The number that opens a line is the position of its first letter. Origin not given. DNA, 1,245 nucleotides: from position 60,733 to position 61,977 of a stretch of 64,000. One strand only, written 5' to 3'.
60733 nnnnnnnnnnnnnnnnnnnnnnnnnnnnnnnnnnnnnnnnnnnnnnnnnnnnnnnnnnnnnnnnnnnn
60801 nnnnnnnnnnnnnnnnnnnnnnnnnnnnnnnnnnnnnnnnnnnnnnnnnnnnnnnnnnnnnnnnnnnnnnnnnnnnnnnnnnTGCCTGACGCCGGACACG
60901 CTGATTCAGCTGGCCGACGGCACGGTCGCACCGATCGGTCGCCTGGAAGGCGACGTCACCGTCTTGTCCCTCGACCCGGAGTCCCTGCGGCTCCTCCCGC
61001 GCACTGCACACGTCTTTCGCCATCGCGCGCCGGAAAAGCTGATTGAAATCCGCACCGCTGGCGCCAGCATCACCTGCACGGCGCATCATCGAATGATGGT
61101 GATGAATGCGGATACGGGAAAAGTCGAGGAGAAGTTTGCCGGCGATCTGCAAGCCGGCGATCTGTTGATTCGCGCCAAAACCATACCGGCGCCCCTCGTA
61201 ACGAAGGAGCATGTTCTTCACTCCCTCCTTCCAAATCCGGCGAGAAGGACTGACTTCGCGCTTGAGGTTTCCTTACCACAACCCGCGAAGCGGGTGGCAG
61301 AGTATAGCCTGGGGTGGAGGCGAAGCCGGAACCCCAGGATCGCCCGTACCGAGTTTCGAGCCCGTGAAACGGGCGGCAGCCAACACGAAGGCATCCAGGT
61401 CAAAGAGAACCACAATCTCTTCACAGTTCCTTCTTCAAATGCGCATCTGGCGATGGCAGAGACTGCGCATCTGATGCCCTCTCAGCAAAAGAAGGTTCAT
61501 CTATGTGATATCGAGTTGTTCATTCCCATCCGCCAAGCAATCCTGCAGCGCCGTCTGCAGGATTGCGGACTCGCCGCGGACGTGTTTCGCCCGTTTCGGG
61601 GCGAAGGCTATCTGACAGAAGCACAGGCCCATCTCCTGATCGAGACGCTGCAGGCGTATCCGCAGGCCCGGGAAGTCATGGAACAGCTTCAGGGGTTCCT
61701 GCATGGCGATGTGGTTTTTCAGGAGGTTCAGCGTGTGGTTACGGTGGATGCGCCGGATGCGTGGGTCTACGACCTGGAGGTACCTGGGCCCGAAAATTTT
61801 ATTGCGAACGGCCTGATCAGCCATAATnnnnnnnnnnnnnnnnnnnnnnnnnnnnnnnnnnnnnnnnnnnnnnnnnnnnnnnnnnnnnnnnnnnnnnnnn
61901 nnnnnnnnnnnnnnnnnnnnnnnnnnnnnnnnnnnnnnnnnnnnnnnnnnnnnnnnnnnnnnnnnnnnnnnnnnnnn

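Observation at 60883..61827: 315-aa intein interrupting glmS at the conserved GHT/RWATHG site, lacking recognisable homing-endonuclease motifs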

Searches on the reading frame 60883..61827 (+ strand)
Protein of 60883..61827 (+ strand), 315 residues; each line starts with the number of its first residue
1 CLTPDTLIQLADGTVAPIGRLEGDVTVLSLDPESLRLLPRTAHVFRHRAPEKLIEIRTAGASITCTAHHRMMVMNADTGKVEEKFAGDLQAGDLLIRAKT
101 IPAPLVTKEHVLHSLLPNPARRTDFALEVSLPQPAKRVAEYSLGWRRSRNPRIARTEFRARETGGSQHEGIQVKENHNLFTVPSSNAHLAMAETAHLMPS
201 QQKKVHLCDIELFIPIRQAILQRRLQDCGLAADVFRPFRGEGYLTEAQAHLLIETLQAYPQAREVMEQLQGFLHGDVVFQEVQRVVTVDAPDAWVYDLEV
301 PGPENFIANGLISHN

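Call 3: search_protein_families(library=pfam, proteins=[window:60883-61827:+], max_evalue=1)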
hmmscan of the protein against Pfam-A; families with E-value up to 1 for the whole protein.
window:60883-61827:+ (315 aa): 2 families
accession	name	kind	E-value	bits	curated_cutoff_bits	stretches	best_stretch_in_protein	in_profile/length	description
PF14890.11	Intein_splicing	-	4.4e-21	75.7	35.8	1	10-315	3-155/155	Intein splicing domain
PF01079.26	Hint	-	0.00015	21.8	29.7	1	1-97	13-116/213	Hint module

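Call 6: find_homologous_proteins(query=window:60883-61827:+, max_evalue=0.001)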
Query window:60883-61827:+ (315 aa): 1 proteins with E <= 0.001 among 2697 candidates.
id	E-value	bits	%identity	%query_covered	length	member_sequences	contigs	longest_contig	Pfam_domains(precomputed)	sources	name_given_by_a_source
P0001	5.6e-27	113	64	29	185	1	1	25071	PF14890.12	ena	-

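Call 7: search_solved_structures(query=window:60883-61827:+, max_evalue=1, show_alignments=3)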
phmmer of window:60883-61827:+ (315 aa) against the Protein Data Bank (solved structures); distinct sequences matched with E-value up to 1: 26.
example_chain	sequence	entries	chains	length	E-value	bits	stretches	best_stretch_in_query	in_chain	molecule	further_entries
6rpp_A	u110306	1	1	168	9.4e-12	48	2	277-314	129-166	Cell division control protein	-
6rpq_A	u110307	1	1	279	1.6e-07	34.2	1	276-315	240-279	Ubiquitin-like protein SMT3,1108aa long hypothetical cell division control protein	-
5o9i_A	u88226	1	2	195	3.7e-07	32.9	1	266-315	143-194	Transcription initiation factor IIB,Transcription initiation factor IIB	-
4e2u_A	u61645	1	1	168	1e-06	31.5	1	266-315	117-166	Pho radA intein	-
2lqm_A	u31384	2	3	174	2.8e-06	30.1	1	272-315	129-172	Pho radA intein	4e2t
2cw7_A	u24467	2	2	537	0.00021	23.9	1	265-312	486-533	Endonuclease PI-PkoII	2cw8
5o9j_A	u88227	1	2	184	0.00031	23.3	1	268-315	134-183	Transcription initiation factor IIB,Transcription initiation factor IIB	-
1mi8_A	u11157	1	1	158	0.0018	20.9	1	269-314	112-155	DnaB intein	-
9hth_A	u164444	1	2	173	0.011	18.3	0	3-83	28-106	DNA-directed DNA polymerase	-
6frg_A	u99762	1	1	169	0.015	17.8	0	273-314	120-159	Replicative DNA helicase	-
6frh_A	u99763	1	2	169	0.015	17.8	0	273-314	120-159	Replicative DNA helicase,Replicative DNA helicase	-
2y1h_A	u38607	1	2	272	0.017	17.6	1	162-258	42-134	PUTATIVE DEOXYRIBONUCLEASE TATDN3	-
4o1r_A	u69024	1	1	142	0.026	17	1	276-315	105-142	Replicative DNA helicase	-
6tyy_A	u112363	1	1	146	0.059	15.9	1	1-92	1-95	Protein hedgehog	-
2lwy_A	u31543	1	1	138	0.12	14.8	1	5-100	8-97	BACTERIAL INTEIN-LIKE DOMAIN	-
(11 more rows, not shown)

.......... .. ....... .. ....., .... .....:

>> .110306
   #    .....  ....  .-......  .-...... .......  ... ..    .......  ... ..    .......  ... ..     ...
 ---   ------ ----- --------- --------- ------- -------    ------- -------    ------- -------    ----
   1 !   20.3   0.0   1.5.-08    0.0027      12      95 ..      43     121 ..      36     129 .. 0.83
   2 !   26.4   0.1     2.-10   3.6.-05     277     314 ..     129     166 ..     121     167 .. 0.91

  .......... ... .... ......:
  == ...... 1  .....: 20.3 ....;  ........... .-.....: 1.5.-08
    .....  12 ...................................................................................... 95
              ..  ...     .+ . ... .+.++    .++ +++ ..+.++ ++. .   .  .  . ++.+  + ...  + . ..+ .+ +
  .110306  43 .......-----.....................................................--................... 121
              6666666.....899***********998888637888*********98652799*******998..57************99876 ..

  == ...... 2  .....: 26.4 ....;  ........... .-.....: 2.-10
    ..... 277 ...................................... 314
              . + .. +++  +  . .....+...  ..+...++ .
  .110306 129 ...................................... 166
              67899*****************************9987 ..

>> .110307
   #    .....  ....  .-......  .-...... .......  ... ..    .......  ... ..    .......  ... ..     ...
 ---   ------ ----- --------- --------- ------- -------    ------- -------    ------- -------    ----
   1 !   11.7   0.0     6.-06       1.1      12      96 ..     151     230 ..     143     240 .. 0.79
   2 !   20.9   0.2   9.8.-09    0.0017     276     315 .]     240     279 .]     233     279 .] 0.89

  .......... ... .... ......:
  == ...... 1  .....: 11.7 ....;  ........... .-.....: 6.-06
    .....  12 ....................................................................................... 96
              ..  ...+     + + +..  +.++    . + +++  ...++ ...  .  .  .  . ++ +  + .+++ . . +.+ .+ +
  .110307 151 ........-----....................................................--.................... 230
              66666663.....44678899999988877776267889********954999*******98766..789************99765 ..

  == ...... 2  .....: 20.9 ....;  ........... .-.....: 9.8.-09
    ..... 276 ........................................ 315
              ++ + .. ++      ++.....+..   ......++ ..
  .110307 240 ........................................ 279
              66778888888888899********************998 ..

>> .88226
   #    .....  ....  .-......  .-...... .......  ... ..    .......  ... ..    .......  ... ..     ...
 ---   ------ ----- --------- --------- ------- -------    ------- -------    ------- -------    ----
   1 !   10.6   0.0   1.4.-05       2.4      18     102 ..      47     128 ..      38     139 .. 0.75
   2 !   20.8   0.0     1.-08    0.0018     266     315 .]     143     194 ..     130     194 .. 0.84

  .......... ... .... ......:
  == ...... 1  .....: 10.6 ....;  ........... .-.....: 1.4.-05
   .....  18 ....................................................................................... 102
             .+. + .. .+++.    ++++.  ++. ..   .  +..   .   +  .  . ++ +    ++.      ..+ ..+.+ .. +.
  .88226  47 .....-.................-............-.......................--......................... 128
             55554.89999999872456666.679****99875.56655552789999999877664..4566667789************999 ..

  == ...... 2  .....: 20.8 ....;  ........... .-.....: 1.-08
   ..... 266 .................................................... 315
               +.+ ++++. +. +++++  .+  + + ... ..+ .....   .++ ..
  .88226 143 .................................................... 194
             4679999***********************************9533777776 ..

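Call 9: find_encoding_contigs(protein=P0001, flank=6000, max_places=4)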
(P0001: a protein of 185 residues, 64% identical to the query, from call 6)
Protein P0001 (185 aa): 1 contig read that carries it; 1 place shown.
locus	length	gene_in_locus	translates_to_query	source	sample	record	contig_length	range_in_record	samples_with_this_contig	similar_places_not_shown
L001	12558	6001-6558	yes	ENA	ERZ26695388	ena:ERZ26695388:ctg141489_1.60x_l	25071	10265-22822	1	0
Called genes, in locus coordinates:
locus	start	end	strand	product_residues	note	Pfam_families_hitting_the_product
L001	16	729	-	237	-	-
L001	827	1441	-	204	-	-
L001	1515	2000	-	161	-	PF13490:zf-HC2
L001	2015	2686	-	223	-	PF07638:Sigma70_ECF, PF04542:Sigma70_r2, PF08281:Sigma70_r4_2, PF04545:Sigma70_r4 (weak), PF13384:HTH_23 (faint)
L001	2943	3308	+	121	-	-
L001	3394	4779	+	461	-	PF00483:NTP_transferase, PF01128:IspD, PF12804:NTP_transf_3, PF14602:Hexapep_2 (faint), PF25084:LbH_EIF2B, PF25087:GMPPB_C (weak), PF00132:Hexapep (weak)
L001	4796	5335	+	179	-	-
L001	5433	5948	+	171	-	PF14317:YcxB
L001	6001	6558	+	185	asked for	PF14890:Intein_splicing (weak)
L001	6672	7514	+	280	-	PF14528:LAGLIDADG_3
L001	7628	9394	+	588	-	PF14890:Intein_splicing (weak), PF13522:GATase_6, PF13537:GATase_7, PF01380:SIS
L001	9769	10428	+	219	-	PF02826:2-Hacid_dh_C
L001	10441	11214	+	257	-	PF03737:RraA-like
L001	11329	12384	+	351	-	PF01926:MMR_HSR1, PF02421:FeoB_N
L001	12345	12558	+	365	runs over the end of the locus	PF07670:Gate, PF07664:FeoB_C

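Call 62: predict_structure(alignment_id=A4)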
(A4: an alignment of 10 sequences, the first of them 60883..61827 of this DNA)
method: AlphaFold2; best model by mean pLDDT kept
length: 315 residues; sequences in the alignment: 10
mean_pLDDT: 53.8   pTM: 0.31
mean pLDDT of the five models: 53.8, 52.4, 51.6, 51.0, 49.3
residues with pLDDT >= 90: 14; 70-90: 117; 50-70: 27; < 50: 157
segments of 3 or more residues with pLDDT < 50: 96-213, 277-315
pLDDT, mean of each block of 10 residues (from residue 1): 82 89 89 82 85 79 83 80 87 56 40 32 23 25 32 39 31 21 25 31 25 53 73 63 70 80 77 54 25 25 26 23
secondary structure, 60 per line:
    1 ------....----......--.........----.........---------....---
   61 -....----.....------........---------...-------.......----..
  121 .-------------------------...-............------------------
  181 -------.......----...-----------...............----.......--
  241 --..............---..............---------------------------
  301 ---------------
elements in order: E7-10 E15-17 E23-31 E36-44 E54-57 E62-65 E70-74 E81-85 H108-114 H151-162 H188-194 E213-217 H218-227 H232-238 E243-245 H246-256 H260-273

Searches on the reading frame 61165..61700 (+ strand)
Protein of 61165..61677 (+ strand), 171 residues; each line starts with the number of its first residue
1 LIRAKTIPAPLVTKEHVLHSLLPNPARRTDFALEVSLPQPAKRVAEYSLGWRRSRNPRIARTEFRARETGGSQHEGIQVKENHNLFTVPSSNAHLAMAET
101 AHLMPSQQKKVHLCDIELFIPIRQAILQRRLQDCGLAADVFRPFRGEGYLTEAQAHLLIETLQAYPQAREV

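Call 3: search_protein_families(library=pfam, proteins=[window:61180-61700:+], max_evalue=1)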
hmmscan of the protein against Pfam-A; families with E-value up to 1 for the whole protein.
window:61180-61700:+ (173 aa): 0 families

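Call 28: search_protein_representatives(protein=window:61165-61677:+)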
Query: 171 residues. Proteins with E-value up to 0.001 (for the whole library): 0; up to 1e-10: 0; up to 1e-30: 0. The best 0 are listed.

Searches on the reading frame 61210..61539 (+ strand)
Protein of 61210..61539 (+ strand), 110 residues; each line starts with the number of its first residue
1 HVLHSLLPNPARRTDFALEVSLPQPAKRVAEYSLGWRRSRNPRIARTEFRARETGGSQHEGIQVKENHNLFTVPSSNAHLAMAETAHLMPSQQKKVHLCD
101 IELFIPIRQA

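Call 40: find_related_loci(query=window:61210-61539:+, collection=metagenome_contigs, flank=3000)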
Query window:61210-61539:+ (110 aa) in metagenome_contigs; peptide patterns used: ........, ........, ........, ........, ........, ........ (x = any residue, [..] = any of these).
264 stretches matched a pattern, but none encodes a relative of the query by tblastn (E <= 1e-3).

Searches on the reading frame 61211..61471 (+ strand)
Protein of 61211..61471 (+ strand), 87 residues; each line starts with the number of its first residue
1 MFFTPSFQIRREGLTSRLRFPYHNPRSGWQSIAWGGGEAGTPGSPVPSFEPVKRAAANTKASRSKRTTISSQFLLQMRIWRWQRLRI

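Call 85: search_protein_families(library=pfam, proteins=[window:61211-61471:+], max_evalue=0.1)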
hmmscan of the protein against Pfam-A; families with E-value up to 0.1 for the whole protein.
window:61211-61471:+ (87 aa): 0 families
